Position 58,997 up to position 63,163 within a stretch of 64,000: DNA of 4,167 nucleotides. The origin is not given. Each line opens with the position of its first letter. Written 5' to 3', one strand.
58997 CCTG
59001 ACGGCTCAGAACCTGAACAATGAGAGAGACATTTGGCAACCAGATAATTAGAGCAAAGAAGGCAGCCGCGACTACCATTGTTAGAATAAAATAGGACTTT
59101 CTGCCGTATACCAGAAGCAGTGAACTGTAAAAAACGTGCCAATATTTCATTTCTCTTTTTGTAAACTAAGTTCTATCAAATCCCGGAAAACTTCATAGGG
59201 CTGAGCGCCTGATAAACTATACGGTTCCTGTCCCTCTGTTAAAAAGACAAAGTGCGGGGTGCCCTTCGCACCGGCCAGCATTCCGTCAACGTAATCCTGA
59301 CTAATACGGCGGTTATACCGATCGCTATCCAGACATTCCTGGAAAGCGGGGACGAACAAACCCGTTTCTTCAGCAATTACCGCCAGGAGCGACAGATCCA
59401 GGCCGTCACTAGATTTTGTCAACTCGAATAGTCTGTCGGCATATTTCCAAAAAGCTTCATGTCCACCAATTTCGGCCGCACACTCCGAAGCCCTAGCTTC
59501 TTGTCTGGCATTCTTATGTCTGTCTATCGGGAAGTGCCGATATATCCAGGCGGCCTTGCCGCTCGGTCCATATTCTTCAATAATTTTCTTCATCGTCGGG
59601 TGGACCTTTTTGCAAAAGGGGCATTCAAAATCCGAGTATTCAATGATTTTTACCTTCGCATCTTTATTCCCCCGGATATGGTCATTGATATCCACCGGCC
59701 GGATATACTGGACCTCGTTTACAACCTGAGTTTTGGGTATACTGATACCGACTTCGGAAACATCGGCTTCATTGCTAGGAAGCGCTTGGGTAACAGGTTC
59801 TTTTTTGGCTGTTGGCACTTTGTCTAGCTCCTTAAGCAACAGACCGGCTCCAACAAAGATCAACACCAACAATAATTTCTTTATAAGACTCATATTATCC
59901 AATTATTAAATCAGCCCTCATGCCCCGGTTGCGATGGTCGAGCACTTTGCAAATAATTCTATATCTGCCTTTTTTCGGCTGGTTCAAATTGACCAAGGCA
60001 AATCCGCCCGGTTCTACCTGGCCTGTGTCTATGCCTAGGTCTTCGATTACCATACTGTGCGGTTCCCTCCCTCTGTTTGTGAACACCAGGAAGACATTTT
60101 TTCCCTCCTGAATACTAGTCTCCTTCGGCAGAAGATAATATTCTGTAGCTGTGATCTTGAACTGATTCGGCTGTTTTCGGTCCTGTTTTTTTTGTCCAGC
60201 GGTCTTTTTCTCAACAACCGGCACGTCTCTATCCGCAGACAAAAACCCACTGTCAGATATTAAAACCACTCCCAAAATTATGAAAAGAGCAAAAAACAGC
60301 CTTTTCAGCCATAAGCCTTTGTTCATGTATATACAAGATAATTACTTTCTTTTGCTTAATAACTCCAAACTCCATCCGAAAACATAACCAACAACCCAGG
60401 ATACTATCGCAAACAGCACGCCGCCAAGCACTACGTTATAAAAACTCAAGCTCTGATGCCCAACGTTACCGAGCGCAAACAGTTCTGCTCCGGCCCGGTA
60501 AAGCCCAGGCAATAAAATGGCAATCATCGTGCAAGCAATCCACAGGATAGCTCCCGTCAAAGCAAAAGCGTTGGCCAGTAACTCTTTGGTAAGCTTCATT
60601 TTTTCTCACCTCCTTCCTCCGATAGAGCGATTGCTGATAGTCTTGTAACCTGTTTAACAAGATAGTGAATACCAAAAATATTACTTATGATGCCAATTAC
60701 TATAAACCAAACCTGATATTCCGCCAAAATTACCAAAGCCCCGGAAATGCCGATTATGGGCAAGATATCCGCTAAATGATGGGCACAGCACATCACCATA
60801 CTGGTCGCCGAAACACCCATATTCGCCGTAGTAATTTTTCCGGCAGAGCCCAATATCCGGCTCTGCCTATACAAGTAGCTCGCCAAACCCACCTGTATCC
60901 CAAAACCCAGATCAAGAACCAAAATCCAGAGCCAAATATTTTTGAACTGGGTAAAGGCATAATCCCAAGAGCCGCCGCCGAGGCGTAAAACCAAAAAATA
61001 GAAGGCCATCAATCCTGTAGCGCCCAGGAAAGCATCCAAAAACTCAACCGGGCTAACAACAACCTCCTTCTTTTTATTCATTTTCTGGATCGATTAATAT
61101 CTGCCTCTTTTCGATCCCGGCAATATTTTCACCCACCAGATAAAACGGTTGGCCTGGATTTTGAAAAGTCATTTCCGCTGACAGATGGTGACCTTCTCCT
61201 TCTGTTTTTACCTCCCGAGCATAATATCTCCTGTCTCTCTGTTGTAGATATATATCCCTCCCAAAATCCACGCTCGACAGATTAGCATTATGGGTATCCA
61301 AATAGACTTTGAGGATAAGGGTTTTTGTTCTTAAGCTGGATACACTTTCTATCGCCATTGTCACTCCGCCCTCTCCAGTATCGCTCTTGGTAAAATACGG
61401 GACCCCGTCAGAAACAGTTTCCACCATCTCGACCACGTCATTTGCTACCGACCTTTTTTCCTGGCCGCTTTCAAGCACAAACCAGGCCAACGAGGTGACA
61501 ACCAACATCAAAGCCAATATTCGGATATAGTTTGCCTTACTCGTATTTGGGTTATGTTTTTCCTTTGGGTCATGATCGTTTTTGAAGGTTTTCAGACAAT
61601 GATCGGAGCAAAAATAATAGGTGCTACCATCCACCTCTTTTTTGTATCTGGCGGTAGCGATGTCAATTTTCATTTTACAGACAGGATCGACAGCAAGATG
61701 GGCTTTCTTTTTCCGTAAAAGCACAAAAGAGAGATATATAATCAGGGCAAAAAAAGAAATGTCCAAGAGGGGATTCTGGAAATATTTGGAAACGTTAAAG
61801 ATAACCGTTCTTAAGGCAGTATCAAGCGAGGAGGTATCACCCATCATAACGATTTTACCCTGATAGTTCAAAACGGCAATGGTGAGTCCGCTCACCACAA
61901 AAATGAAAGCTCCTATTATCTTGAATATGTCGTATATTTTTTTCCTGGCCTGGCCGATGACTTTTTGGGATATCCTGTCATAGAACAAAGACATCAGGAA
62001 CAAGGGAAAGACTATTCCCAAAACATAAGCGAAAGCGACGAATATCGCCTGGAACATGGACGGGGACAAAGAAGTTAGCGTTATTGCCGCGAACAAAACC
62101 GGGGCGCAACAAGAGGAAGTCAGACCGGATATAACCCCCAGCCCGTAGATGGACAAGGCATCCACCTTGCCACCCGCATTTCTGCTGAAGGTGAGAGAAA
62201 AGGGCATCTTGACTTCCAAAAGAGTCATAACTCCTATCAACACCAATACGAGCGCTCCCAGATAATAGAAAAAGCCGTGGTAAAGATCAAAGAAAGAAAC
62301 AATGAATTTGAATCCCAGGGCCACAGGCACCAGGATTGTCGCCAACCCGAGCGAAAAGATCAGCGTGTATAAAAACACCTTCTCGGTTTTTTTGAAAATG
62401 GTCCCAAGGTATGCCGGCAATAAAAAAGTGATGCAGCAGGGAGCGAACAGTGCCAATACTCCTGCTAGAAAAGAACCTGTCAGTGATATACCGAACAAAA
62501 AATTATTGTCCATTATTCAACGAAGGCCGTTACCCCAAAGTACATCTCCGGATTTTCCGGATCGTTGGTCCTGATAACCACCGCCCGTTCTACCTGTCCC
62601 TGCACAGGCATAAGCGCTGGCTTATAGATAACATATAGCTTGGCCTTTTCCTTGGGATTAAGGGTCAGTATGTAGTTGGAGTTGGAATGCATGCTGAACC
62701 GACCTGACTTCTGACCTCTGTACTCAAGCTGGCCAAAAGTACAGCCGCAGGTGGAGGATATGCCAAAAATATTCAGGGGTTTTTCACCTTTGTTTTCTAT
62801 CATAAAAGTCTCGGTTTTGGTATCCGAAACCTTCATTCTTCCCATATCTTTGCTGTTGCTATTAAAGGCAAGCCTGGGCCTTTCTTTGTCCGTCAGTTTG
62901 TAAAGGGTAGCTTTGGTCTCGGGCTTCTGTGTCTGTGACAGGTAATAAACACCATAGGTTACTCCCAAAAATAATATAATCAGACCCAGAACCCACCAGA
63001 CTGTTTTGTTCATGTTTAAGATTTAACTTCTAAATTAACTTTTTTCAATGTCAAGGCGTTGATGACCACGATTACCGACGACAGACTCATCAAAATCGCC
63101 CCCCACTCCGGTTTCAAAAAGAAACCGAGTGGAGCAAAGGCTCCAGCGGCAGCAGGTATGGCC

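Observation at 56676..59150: Two adjacent genes share a paralogous four-TM domain with an intramembrane CxxCG ... LPLxGxE ... C signature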

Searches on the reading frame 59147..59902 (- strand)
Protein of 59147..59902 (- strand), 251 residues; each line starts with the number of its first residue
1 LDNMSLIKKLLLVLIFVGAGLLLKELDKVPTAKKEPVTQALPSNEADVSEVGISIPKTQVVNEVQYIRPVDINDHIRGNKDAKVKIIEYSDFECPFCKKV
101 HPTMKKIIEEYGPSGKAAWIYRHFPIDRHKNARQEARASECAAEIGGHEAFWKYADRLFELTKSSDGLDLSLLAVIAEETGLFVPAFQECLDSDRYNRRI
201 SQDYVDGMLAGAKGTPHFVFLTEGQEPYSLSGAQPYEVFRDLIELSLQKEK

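Call 4: search_protein_families(library=pfam, max_evalue=1, proteins=[window:59147-59902:-])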
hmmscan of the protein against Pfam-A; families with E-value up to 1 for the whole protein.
window:59147-59902:- (251 aa): 5 families
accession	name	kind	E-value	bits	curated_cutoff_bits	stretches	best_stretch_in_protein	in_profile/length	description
PF13462.12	Thioredoxin_4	-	1.6e-22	80.9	23.2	1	73-219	4-144/165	Thioredoxin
PF01323.26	DSBA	-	1e-15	58.4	25.6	1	86-243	2-190/191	DSBA-like thioredoxin domain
PF13098.12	Thioredoxin_2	-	4.3e-05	24.2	27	1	81-242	4-103/104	Thioredoxin-like domain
PF00085.26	Thioredoxin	-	0.0011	19.4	23.5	1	81-111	17-47/103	Thioredoxin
PF18400.7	Thioredoxin_12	-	0.0017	18.7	26.1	1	74-130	134-188/190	Thioredoxin-like domain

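Call 5: search_protein_families(library=ncbifam, max_evalue=1, proteins=[window:59147-59902:-])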
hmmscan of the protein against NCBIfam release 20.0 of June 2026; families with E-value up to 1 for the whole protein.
window:59147-59902:- (251 aa): 5 families
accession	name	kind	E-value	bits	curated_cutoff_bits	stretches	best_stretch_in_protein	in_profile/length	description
NF041057.1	Rcas_1661_fam_Se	equivalog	2.8e-25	89.3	190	1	50-244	58-245/247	Rcas_1661 family thioredoxin-like (seleno)lipoprotein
NF008657.0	PRK11657.1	equivalog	0.021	14.1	124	1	78-101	113-136/251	thiol:disulfide interchange protein DsbG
NF008129.0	PRK10877.1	equivalog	0.026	13.8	215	0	82-106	107-131/237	bifunctional protein-disulfide isomerase/oxidoreductase DsbC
TIGR02738.1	TrbB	equivalog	0.17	11.5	132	1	84-112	52-80/153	type-F conjugative transfer system pilin assembly thiol-disulfide isomerase TrbB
NF010288.0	PRK13728.1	subfamily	0.21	11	199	1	84-112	71-99/181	F-type conjugal transfer protein TrbB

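Call 64: search_solved_structures(query=window:59147-59902:-, max_evalue=0.001)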
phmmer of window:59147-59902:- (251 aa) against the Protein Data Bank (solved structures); distinct sequences matched with E-value up to 0.001: 14.
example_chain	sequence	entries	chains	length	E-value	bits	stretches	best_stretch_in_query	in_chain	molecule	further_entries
4n30_A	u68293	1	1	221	1.1e-14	57.9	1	67-165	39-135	Protein disulfide isomerase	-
4pwp_A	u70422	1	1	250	1.8e-11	47.4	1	77-249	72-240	DsbA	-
4pwo_A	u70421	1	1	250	3.9e-11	46.3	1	78-249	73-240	DsbA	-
7unn_A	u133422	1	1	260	4.3e-11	46.1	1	78-249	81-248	Thioredoxin domain-containing protein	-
3f4r_A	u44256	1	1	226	9.2e-11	45.1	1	65-220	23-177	Putative uncharacterized protein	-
3f4s_A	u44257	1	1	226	2.4e-10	43.7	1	65-203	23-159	Putative uncharacterized protein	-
7uno_A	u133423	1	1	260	8.9e-10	41.8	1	78-249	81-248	Thioredoxin domain-containing protein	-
3gyk_A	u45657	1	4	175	7.7e-09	38.8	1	71-220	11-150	27kDa outer membrane protein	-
3f4t_A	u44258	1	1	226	1e-08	38.4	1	65-219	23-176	Putative uncharacterized protein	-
3eu3_A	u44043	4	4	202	2.7e-07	33.7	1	68-216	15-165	BdbD | Disulfide bond formation protein D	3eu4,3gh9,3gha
6mhh_A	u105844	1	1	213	1.8e-06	31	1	76-133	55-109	Metal resistance protein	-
6nen_A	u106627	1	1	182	2.6e-06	30.5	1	78-133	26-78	Copper resistance protein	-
4xvw_A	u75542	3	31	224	3.4e-06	30.1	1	78-133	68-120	DsbA-like protein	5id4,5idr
4gxz_A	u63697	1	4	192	0.00014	24.8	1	78-112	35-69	Suppression of copper sensitivity protein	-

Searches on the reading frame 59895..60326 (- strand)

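Call 4: search_protein_families(library=pfam, max_evalue=1, proteins=[window:59895-60326:-])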
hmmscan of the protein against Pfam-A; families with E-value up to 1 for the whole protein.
window:59895-60326:- (143 aa): 3 families
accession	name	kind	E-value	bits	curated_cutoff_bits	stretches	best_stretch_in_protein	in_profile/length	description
PF13473.12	Cupredoxin_1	-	2.9e-12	47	27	1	45-135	12-100/104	Cupredoxin-like domain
PF07731.20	Cu-oxidase_2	-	0.00091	19.4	20.4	1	100-141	91-132/137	Multicopper oxidase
PF06525.17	SoxE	-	0.0062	16.5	21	1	114-142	110-138/149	Sulfocyanin (SoxE) domain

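Call 5: search_protein_families(library=ncbifam, max_evalue=1, proteins=[window:59895-60326:-])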
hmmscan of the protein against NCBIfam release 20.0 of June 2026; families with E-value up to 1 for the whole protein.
window:59895-60326:- (143 aa): 4 families
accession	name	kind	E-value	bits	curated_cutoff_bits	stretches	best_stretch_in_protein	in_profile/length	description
NF051440.1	CuResCopIPSEAE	equivalog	0.043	13.6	280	1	41-96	28-83/180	copper-resistant cuproprotein CopI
NF041757.1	EfeO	equivalog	0.06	12.4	270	1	45-137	8-101/359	iron uptake system protein EfeO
TIGR03094.1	sulfo_cyanin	equivalog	0.11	11.9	168.4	0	114-142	156-184/195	sulfocyanin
NF052460.1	L-NosZ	equivalog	0.12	10.8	700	1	51-128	376-463/480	clade III lactonase-type nitrous-oxide reductase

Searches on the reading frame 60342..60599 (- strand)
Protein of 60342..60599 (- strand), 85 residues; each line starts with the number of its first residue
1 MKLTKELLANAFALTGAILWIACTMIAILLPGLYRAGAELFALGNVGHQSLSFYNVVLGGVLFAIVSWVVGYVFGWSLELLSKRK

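Call 4: search_protein_families(library=pfam, max_evalue=1, proteins=[window:60342-60599:-])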
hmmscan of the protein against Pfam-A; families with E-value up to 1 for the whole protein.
window:60342-60599:- (85 aa): 1 family
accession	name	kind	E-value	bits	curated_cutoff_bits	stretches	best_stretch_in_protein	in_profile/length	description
PF18926.5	DUF5676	-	1.3e-08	36.1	27.6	1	8-76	5-77/82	2TM family of unknown function (DUF5676)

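Call 5: search_protein_families(library=ncbifam, max_evalue=1, proteins=[window:60342-60599:-])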
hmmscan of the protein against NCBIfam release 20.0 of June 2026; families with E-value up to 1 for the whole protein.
window:60342-60599:- (85 aa): 0 families

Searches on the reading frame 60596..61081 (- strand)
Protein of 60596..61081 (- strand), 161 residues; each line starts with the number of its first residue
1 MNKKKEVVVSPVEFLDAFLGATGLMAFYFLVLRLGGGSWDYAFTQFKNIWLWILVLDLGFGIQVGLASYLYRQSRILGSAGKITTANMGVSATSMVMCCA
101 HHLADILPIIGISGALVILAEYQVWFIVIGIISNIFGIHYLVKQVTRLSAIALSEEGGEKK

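Call 4: search_protein_families(library=pfam, max_evalue=1, proteins=[window:60596-61081:-])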
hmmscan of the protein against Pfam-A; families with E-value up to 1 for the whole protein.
window:60596-61081:- (161 aa): 1 family
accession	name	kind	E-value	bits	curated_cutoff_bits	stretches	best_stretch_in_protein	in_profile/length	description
PF11654.13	NCE101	-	0.011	15.9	24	1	56-75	7-26/45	Non-classical export protein 1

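Call 5: search_protein_families(library=ncbifam, max_evalue=1, proteins=[window:60596-61081:-])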
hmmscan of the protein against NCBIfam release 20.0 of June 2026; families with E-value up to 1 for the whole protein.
window:60596-61081:- (161 aa): 2 families
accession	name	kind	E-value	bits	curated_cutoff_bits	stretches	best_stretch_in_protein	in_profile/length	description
NF006187.0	PRK08322.1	equivalog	0.042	12.3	509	1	75-151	60-135/548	acetolactate synthase large subunit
NF006219.0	PRK08344.1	equivalog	0.13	12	108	1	23-120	61-158/161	V-type ATP synthase subunit K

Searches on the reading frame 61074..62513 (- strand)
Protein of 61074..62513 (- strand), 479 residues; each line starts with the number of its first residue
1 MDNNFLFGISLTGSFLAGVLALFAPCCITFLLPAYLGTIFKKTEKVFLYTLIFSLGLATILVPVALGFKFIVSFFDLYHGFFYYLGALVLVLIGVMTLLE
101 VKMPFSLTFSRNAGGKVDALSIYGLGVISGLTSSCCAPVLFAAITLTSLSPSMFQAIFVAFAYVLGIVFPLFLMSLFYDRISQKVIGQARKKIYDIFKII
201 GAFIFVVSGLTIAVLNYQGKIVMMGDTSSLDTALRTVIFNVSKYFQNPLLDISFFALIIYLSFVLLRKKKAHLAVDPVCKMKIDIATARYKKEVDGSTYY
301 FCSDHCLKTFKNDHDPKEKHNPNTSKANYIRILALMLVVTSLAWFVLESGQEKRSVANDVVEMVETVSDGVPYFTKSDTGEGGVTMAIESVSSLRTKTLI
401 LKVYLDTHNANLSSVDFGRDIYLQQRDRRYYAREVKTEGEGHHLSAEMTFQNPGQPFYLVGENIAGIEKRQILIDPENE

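Call 4: search_protein_families(library=pfam, max_evalue=1, proteins=[window:61074-62513:-])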
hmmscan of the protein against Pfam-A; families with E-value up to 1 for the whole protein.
window:61074-62513:- (479 aa): 4 families
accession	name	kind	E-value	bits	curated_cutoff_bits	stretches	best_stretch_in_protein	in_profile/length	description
PF04945.19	YHS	-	2.8e-11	43.7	30.3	1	275-313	2-39/47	YHS domain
PF06467.20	zf-FCS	-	0.00098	19.3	22.4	1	287-310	16-39/39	MYM-type Zinc finger with FCS sequence motif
PF11494.13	Ta0938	-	0.016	16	27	1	289-330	13-53/92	Ta0938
PF24273.1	TRASH_HVO_1752_C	-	0.019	15.5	27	1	292-315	18-41/47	HVO_1752, C-terminal TRASH domain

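Call 5: search_protein_families(library=ncbifam, max_evalue=1, proteins=[window:61074-62513:-])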
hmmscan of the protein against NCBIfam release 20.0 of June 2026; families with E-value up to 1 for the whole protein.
window:61074-62513:- (479 aa): 2 families
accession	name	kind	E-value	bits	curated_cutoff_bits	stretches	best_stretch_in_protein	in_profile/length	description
NF034186.3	PRK14891.1-1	equivalog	0.013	15.4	73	1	294-317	22-46/51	50S ribosomal protein L24e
NF001419.0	PRK00293.1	subfamily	0.067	11.7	330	1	9-249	170-417/574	protein-disulfide reductase DsbD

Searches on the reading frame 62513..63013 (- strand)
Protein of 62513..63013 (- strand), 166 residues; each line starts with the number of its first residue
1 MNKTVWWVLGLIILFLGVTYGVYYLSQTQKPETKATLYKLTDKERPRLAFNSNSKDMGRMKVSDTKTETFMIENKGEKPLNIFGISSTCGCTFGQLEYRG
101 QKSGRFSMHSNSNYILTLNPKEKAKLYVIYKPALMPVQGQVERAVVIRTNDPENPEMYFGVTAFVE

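Call 4: search_protein_families(library=pfam, max_evalue=1, proteins=[window:62513-63013:-])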
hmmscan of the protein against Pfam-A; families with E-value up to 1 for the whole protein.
window:62513-63013:- (166 aa): 6 families
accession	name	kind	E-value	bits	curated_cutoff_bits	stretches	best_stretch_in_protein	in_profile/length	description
PF07610.17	DUF1573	-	1e-10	41.9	26.1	1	49-153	2-87/98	Protein of unknown function (DUF1573)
PF22544.2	HYDIN_VesB_CFA65-like_Ig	-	2.7e-10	40.8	25.5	1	46-157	1-93/100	HYDIN/CFA65/VesB-like, Ig-like domain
PF22073.2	Cep192_D4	-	0.00075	20.1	35.5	1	48-133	4-81/112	Cep192 domain 4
PF01378.23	IgG_binding_B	-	0.07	13.9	25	1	19-75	8-67/68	B domain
PF03918.19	CcmH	-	0.12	12.1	25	1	4-48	97-139/143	Cytochrome C biogenesis protein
PF02706.20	Wzz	-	0.25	12.1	25.5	1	3-56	14-63/91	Chain length determinant protein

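Call 5: search_protein_families(library=ncbifam, max_evalue=1, proteins=[window:62513-63013:-])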
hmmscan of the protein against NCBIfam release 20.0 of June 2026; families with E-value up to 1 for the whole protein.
window:62513-63013:- (166 aa): 3 families
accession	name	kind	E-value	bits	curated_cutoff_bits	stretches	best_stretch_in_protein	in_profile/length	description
NF041425.1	OS_HP2_seleno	subfamily_domain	3.1e-09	37.1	100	2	68-96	19-47/98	OS_HP2 family (seleno)protein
NF012200.0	choice_anch_D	domain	1e-05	26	45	1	45-153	14-107/108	choice-of-anchor D domain-containing protein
NF011385.0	PRK14810.1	equivalog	0.098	12.1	423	1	11-82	74-141/272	DNA-formamidopyrimidine glycosylase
